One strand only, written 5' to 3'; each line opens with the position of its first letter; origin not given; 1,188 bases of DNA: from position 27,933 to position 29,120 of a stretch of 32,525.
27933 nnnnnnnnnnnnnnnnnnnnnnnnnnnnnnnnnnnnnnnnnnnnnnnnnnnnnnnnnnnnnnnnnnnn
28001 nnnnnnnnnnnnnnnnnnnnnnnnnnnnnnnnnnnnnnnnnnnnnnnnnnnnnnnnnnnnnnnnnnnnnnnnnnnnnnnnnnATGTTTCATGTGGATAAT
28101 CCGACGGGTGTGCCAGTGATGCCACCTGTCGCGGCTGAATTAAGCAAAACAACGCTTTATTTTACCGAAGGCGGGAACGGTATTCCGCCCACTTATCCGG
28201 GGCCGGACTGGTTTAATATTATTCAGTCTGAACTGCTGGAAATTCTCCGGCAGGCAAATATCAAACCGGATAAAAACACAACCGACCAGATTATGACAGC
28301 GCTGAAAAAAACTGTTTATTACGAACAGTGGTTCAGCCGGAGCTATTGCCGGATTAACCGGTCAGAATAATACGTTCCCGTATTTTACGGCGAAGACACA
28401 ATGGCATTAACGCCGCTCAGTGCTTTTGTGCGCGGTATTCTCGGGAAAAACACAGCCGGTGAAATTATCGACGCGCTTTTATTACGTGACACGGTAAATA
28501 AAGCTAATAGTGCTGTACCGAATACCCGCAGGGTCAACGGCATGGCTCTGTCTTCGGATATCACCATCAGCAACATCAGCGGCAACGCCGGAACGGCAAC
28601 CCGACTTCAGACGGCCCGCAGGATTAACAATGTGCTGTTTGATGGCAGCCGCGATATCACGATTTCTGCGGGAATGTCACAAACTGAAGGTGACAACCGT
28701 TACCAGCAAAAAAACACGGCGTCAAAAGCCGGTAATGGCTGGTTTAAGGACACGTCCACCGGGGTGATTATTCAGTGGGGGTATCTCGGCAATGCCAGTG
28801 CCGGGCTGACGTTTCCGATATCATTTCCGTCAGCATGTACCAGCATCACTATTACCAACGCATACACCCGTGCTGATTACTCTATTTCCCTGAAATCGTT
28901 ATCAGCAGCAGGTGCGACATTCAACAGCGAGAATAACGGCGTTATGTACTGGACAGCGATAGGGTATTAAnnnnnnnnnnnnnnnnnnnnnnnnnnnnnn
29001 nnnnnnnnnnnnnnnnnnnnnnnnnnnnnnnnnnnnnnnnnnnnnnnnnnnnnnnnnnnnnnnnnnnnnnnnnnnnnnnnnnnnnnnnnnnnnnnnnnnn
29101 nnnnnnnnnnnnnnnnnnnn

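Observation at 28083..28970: S-like tail fibre gene carries two compensating frameshifts about 80 bp apart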

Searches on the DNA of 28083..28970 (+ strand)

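Call 4: search_dna_similar(query=window:28083-28970:+, collection=ecoli_genomes, mode=near, max_rows=40)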
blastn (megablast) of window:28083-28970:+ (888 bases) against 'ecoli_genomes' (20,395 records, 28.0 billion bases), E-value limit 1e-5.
Records with a match: 58; places in all: 72; records where one place covers at least 80% of the query: 0.
Genomes with a match: 55 of 5426; with a place that covers at least 80% of the query: 0. Places per genome that has any: lowest 1, median 1, highest 4. On chromosomes: 69 places; on plasmids: 3.
Best place of each record, by identity: 95-99% 12; 90-95% 21; 80-90% 25.
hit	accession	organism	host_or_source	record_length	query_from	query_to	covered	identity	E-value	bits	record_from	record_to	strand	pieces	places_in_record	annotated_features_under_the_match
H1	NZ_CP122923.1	Escherichia coli strain ETEC1703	Sus scrofa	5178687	1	594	67%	96.3%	0e+0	976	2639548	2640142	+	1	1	hypothetical protein | phage tail protein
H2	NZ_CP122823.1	Escherichia coli strain ETEC1732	Sus scrofa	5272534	1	594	67%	96.1%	0e+0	970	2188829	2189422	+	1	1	hypothetical protein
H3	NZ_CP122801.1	Escherichia coli strain ETEC1734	Sus scrofa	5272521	1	594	67%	96.1%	0e+0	970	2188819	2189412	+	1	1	hypothetical protein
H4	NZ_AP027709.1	Escherichia coli strain PSS-15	Homo sapiens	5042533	1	578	65%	97.2%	0e+0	979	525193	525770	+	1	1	phage tail protein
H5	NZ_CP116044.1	Escherichia coli strain STEC1575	Homo sapiens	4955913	1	581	65%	96.4%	0e+0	957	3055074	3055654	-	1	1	phage tail protein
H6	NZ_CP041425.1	Escherichia coli strain STEC388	pig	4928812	1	581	65%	96.2%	0e+0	952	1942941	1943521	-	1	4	phage tail protein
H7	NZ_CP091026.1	Escherichia coli strain STEC383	pig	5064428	1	581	65%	96.0%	0e+0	946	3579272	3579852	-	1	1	phage tail protein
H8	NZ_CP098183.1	Escherichia coli strain Z0117EC0133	Canis lupus familiaris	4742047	1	578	65%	96.4%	0e+0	952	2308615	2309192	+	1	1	hypothetical protein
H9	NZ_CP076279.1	Escherichia coli strain SA53-3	Bubalus bubalis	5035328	1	578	65%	95.9%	0e+0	935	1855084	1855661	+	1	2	hypothetical protein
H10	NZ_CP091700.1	Escherichia coli strain KFu019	river water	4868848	1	578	65%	95.7%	0e+0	929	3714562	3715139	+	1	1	phage tail protein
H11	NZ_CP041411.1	Escherichia coli strain STEC719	goat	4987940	1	581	65%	94.7%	0e+0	902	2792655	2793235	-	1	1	phage tail protein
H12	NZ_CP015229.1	Escherichia coli strain 06-00048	alfalfa sprout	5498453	1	591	67%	91.6%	0e+0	815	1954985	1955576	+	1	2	phage tail protein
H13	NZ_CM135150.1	Escherichia coli strain 54214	Homo sapiens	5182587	1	581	65%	89.2%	0e+0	725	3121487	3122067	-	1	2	phage tail protein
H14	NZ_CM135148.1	Escherichia coli strain 48956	Homo sapiens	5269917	1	581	65%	89.2%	0e+0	725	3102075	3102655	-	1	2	phage tail protein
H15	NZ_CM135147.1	Escherichia coli strain 47258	Homo sapiens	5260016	1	581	65%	89.2%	0e+0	725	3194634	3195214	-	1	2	phage tail protein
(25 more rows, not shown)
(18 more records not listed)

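Call 5: search_dna_similar(query=window:28083-28970:+, collection=phages, mode=distant, max_rows=40)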
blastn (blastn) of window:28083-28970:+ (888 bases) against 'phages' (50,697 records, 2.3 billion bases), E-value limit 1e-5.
Records with a match: 1; places in all: 1; records where one place covers at least 80% of the query: 0.
Best place of each record, by identity: 60-80% 1.
By first word of the organism name: Klebsiella 1.
By host as written in the record: Klebsiella pneumoniae 1.
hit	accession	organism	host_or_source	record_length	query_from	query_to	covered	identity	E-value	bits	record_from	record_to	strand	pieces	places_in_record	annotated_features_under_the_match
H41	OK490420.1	Klebsiella phage Kp4866-3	Klebsiella pneumoniae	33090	79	210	15%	77.4%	4e-18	99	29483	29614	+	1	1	record has no annotation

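Call 6: get_annotated_region(hit=H4, flank=3000)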
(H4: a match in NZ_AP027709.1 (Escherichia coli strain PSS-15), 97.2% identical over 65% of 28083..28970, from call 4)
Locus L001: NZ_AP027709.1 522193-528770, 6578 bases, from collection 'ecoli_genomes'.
description: Escherichia coli strain PSS-15 chromosome, complete genome
organism: Escherichia coli strain PSS-15 (NCBI taxid 562)
replicon: chromosome; assembly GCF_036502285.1
host: Homo sapiens; source: feces; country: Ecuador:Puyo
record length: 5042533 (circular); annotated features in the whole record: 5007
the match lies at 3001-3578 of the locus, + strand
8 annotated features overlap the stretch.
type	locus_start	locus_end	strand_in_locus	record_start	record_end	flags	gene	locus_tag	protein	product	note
CDS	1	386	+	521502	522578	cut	-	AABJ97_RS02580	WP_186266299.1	phage baseplate assembly protein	-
CDS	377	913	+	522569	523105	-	-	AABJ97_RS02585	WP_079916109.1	phage baseplate assembly protein V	-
CDS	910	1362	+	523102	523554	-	-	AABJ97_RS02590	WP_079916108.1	phage GP46 family protein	-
CDS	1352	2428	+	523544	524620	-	-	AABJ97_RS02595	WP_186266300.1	baseplate J/gp47 family protein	-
CDS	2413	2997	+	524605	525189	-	-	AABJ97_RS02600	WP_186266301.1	putative phage tail protein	-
CDS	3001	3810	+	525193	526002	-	-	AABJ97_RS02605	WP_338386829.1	phage tail protein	-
CDS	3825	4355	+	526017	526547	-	-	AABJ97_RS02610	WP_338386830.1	tail fiber assembly protein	-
CDS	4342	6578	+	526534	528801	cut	-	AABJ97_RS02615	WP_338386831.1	prophage tail fiber N-terminal domain-containing protein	-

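Call 7: get_annotated_region(hit=H1, flank=3000)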
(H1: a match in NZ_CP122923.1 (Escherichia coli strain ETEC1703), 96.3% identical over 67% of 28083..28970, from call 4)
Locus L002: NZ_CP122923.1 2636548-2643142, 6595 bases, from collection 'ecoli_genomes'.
description: Escherichia coli strain ETEC1703 chromosome, complete genome
organism: Escherichia coli strain ETEC1703 (NCBI taxid 562)
replicon: chromosome; assembly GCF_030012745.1
host: Sus scrofa; source: feces; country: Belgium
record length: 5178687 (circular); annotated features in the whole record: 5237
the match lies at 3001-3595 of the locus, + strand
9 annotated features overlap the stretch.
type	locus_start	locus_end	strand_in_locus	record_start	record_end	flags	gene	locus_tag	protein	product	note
CDS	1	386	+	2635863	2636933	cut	-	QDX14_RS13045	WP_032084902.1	phage baseplate assembly protein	-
CDS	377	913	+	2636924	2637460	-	-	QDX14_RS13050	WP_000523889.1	phage baseplate assembly protein V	-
CDS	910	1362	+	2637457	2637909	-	-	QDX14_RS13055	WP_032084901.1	phage GP46 family protein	-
CDS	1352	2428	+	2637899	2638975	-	-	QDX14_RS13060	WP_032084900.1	baseplate J/gp47 family protein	-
CDS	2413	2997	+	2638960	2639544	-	-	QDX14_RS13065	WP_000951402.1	YmfQ family protein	-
CDS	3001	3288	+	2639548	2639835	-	-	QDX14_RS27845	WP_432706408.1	hypothetical protein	-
CDS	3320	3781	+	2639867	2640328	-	-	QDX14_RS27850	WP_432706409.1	phage tail protein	-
CDS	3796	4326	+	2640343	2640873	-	-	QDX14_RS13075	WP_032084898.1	tail fiber assembly protein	-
CDS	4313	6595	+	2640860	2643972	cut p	-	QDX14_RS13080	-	prophage tail fiber N-terminal domain-containing protein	frameshifted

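Call 8: get_annotated_region(hit=H2, flank=3000)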
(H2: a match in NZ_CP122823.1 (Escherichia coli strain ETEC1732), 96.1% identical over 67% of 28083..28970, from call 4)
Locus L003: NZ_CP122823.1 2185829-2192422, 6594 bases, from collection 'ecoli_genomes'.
description: Escherichia coli strain ETEC1732 chromosome, complete genome
organism: Escherichia coli strain ETEC1732 (NCBI taxid 562)
replicon: chromosome; assembly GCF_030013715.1
host: Sus scrofa; source: feces; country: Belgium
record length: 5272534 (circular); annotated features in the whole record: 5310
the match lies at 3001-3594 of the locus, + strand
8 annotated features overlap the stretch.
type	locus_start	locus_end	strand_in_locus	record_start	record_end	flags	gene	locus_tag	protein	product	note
CDS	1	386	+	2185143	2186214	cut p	-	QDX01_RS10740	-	phage baseplate assembly protein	frameshifted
CDS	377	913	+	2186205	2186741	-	-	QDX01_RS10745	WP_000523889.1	phage baseplate assembly protein V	-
CDS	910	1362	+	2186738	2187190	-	-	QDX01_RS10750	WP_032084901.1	phage GP46 family protein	-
CDS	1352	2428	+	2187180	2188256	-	-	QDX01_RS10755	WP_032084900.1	baseplate J/gp47 family protein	-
CDS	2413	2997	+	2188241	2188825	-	-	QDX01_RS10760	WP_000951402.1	YmfQ family protein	-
CDS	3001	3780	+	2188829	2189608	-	-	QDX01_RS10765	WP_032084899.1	hypothetical protein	-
CDS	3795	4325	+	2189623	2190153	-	-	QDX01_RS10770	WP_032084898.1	tail fiber assembly protein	-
CDS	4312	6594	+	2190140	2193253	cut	-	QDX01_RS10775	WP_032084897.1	prophage tail fiber N-terminal domain-containing protein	-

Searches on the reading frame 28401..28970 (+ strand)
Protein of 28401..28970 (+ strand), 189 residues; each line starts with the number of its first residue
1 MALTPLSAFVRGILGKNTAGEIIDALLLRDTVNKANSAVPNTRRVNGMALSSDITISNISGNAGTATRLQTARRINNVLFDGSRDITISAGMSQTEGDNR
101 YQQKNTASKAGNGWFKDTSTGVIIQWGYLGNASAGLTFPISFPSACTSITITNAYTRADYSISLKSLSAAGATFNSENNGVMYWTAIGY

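Call 19: find_encoding_contigs(protein=window:28401-28970:+, flank=10000, max_places=10)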
Protein window:28401-28970:+ (189 aa): no gene with exactly this product is on record in the collection.
